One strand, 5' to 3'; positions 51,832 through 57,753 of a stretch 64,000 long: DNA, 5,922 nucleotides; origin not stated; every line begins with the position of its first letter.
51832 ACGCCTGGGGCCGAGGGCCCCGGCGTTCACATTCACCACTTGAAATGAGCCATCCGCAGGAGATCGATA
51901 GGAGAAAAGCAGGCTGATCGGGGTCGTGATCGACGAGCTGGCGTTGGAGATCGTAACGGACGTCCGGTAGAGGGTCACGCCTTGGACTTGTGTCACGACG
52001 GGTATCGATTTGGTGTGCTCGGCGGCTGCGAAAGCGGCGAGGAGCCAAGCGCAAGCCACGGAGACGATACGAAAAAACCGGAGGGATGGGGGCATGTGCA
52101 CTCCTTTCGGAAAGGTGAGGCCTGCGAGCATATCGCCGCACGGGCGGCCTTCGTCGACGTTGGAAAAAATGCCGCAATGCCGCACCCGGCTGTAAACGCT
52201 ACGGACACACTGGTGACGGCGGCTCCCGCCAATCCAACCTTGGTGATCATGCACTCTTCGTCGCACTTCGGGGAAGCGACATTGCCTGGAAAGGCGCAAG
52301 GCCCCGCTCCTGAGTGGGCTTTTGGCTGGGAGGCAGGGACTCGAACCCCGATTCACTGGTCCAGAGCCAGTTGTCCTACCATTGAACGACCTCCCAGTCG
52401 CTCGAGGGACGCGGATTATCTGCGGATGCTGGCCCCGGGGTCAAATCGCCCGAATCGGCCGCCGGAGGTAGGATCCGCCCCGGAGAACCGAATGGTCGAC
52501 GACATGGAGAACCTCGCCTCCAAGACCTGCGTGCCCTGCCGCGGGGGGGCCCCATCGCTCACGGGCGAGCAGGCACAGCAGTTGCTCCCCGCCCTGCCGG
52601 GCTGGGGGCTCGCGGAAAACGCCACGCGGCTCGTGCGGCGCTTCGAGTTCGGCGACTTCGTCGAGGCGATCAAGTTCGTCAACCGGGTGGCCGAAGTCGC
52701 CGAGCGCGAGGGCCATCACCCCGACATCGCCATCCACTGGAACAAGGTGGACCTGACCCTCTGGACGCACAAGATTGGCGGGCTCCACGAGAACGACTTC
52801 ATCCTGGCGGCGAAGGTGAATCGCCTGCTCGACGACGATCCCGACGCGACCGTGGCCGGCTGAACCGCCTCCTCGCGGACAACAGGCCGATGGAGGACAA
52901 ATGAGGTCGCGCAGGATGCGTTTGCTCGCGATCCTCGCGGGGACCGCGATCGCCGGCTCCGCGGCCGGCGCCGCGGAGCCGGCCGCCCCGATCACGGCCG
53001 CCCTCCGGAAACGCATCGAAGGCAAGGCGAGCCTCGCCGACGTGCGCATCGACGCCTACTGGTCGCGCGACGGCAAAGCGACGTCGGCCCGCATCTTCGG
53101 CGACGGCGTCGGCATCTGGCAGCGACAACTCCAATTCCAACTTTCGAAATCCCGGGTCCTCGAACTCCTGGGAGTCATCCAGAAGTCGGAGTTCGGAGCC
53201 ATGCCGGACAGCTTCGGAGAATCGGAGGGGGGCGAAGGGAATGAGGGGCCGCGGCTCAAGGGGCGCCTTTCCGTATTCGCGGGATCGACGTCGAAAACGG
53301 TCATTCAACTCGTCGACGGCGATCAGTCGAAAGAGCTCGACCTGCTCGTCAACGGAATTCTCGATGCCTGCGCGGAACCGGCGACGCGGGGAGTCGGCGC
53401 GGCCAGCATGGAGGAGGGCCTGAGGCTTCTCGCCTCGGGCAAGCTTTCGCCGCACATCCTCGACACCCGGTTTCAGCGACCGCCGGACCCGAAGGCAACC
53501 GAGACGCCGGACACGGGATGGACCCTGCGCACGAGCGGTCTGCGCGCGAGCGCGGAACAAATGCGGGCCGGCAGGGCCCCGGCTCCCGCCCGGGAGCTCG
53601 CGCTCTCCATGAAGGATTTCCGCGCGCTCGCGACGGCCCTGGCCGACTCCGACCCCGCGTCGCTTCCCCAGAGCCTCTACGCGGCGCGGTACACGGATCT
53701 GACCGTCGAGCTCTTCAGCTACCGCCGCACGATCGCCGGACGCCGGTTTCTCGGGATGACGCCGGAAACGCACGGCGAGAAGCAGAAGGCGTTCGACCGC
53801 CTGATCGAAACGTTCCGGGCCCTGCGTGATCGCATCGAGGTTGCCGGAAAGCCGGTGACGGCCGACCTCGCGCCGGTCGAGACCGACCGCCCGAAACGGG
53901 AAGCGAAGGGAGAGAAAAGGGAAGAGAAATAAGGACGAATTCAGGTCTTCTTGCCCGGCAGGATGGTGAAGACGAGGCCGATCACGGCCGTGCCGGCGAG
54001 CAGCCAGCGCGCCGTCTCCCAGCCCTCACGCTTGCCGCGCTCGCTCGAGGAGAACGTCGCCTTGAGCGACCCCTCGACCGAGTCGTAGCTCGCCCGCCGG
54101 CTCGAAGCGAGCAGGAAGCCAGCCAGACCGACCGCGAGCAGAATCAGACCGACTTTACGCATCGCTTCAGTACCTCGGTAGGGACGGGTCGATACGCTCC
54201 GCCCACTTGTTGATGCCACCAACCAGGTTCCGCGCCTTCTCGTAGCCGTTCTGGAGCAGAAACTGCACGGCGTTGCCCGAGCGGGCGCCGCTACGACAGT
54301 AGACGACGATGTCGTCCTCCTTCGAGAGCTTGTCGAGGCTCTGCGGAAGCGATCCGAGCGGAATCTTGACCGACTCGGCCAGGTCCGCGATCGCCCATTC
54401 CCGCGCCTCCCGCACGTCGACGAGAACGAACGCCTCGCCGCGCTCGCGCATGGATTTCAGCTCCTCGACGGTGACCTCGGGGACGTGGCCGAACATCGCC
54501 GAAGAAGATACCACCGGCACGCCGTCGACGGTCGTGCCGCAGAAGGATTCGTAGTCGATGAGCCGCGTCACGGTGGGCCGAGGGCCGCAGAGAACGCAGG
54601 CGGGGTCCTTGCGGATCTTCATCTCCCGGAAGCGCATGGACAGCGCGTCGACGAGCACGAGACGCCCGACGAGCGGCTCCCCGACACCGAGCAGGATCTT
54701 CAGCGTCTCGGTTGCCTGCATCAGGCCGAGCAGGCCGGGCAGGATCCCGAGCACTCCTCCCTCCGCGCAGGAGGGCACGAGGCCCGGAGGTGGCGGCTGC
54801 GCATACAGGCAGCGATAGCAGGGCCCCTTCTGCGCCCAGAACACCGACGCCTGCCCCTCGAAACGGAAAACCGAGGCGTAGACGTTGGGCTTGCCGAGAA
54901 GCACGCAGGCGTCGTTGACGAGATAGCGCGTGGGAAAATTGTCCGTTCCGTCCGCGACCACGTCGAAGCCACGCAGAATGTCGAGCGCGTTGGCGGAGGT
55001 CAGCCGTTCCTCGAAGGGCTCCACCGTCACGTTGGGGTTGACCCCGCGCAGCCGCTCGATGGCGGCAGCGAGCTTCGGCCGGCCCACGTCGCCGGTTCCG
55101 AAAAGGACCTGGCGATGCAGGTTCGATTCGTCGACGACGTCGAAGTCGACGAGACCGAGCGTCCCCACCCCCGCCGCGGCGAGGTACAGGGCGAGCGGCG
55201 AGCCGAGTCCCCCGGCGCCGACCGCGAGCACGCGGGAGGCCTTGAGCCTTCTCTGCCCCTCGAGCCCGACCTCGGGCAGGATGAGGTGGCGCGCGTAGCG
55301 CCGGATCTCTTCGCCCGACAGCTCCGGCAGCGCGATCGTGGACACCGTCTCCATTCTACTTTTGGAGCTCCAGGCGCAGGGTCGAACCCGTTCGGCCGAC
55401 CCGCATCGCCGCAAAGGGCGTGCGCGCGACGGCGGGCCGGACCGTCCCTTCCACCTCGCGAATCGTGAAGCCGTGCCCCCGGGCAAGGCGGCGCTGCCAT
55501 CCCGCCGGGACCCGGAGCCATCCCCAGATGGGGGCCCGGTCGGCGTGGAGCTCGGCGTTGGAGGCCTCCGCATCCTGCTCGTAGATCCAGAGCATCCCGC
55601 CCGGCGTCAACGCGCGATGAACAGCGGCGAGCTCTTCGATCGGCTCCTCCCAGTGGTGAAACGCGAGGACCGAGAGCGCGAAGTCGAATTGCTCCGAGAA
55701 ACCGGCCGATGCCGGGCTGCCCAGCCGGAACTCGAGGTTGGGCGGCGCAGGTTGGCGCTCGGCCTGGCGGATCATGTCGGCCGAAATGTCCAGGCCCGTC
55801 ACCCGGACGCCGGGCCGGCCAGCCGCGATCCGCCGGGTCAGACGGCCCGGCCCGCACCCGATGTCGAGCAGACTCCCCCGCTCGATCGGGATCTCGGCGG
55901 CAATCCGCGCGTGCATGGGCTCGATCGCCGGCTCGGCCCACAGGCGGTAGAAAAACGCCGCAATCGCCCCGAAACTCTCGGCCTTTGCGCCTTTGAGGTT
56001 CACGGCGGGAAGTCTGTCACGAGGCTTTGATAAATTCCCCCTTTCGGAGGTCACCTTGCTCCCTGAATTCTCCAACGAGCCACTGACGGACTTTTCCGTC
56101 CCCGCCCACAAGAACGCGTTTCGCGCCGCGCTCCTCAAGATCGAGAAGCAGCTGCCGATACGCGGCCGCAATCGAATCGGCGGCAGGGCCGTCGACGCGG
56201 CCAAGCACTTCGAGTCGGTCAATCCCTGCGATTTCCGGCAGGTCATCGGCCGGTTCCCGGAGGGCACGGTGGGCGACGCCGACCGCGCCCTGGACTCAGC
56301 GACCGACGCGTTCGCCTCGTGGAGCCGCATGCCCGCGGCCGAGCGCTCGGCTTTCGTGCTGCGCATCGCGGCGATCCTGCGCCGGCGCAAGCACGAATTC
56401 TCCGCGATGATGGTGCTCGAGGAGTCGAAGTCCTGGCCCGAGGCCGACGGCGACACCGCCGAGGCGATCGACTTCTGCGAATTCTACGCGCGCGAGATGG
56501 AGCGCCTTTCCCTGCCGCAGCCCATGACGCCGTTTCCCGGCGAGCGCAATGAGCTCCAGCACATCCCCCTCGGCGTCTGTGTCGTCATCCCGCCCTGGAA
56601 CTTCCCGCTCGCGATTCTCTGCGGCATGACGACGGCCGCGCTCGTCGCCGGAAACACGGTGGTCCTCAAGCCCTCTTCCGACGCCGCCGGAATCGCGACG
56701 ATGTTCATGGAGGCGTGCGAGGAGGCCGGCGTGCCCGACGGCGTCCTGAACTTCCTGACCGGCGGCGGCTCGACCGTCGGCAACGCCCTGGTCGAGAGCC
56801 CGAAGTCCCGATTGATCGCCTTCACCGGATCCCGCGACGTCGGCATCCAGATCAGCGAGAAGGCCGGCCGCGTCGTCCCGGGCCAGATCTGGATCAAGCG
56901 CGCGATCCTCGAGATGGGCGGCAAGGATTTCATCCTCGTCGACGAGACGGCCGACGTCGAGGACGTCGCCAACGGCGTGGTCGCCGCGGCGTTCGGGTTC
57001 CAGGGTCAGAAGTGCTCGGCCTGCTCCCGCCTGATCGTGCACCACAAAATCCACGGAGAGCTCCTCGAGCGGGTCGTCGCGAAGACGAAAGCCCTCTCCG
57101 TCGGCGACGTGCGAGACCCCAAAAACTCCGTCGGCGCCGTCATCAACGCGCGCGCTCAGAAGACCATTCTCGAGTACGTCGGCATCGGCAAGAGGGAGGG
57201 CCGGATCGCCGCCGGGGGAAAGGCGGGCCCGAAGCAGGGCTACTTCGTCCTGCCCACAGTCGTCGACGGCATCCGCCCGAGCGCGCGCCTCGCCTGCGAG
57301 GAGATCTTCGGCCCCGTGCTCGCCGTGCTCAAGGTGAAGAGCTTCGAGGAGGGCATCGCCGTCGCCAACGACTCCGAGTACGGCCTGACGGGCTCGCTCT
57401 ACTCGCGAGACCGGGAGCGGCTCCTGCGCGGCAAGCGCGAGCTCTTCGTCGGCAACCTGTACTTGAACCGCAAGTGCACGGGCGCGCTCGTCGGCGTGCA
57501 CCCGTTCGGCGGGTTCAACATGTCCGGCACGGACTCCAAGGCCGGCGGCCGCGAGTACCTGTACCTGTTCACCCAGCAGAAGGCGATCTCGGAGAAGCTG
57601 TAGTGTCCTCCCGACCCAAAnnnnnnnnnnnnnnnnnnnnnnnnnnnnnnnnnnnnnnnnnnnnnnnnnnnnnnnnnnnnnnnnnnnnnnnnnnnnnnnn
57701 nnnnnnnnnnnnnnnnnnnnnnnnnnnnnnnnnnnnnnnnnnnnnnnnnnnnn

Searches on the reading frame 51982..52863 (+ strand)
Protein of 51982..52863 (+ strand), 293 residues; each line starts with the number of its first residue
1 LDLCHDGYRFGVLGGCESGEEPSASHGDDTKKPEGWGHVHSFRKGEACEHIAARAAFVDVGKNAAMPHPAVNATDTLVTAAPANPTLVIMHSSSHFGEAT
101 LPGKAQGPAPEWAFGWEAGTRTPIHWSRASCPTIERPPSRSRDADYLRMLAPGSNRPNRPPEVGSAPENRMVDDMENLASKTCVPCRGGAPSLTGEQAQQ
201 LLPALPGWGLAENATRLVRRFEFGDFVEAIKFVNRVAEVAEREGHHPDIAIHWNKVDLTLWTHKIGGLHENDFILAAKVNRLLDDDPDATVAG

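Call 41: search_protein_families(library=pfam, proteins=[window:51982-52863:+], max_evalue=0.0001)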
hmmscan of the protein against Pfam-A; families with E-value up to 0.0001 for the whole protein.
window:51982-52863:+ (293 aa): 1 family
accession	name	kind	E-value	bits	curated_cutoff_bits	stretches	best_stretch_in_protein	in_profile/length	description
PF01329.24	Pterin_4a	-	2.1e-33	114.7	26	1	192-282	2-91/91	Pterin 4 alpha carbinolamine dehydratase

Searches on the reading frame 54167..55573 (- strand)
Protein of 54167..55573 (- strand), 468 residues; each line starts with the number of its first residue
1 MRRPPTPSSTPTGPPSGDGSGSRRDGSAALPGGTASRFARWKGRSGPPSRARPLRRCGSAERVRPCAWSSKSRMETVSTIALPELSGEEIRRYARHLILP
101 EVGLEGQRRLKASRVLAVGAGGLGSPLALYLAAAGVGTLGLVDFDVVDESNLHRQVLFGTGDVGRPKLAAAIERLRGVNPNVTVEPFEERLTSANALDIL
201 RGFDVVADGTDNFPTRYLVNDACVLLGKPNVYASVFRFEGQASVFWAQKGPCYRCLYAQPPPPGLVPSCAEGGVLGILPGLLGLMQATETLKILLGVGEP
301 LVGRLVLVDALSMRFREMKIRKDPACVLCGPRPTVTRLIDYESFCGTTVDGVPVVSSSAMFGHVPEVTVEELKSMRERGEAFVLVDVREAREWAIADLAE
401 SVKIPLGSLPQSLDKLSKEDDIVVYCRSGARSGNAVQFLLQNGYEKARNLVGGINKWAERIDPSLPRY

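Call 27: search_protein_families(library=pfam, proteins=[window:54167-55573:-], max_evalue=0.00001)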
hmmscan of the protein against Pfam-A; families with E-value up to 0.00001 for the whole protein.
window:54167-55573:- (468 aa): 2 families
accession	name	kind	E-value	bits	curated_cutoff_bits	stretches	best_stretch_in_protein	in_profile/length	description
PF00899.27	ThiF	-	1.1e-82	277.3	28.1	1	93-326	1-236/238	ThiF family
PF00581.25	Rhodanese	-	4.6e-18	66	22.2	1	368-459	1-101/102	Rhodanese-like domain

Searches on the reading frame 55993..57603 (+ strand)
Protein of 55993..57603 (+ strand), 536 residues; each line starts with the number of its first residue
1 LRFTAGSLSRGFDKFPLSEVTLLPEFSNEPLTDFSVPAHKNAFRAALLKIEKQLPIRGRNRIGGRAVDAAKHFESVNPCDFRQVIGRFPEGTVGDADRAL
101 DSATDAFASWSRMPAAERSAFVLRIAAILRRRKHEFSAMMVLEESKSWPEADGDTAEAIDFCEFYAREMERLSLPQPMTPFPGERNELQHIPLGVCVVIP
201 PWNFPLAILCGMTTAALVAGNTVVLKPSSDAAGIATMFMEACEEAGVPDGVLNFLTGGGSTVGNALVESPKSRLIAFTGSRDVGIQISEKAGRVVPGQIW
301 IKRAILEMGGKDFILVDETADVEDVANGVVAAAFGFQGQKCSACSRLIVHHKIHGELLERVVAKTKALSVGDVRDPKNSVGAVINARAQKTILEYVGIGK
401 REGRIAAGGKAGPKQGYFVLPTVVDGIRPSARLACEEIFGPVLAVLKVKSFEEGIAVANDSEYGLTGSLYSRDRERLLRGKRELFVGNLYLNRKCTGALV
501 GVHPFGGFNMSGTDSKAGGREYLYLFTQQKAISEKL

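Call 27: search_protein_families(library=pfam, proteins=[window:55993-57603:+], max_evalue=0.00001)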
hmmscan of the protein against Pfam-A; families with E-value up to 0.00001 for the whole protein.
window:55993-57603:+ (536 aa): 1 family
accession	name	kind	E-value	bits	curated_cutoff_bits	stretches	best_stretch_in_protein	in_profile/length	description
PF00171.27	Aldedh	-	3.6e-146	487.8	23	1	70-532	6-461/461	Aldehyde dehydrogenase family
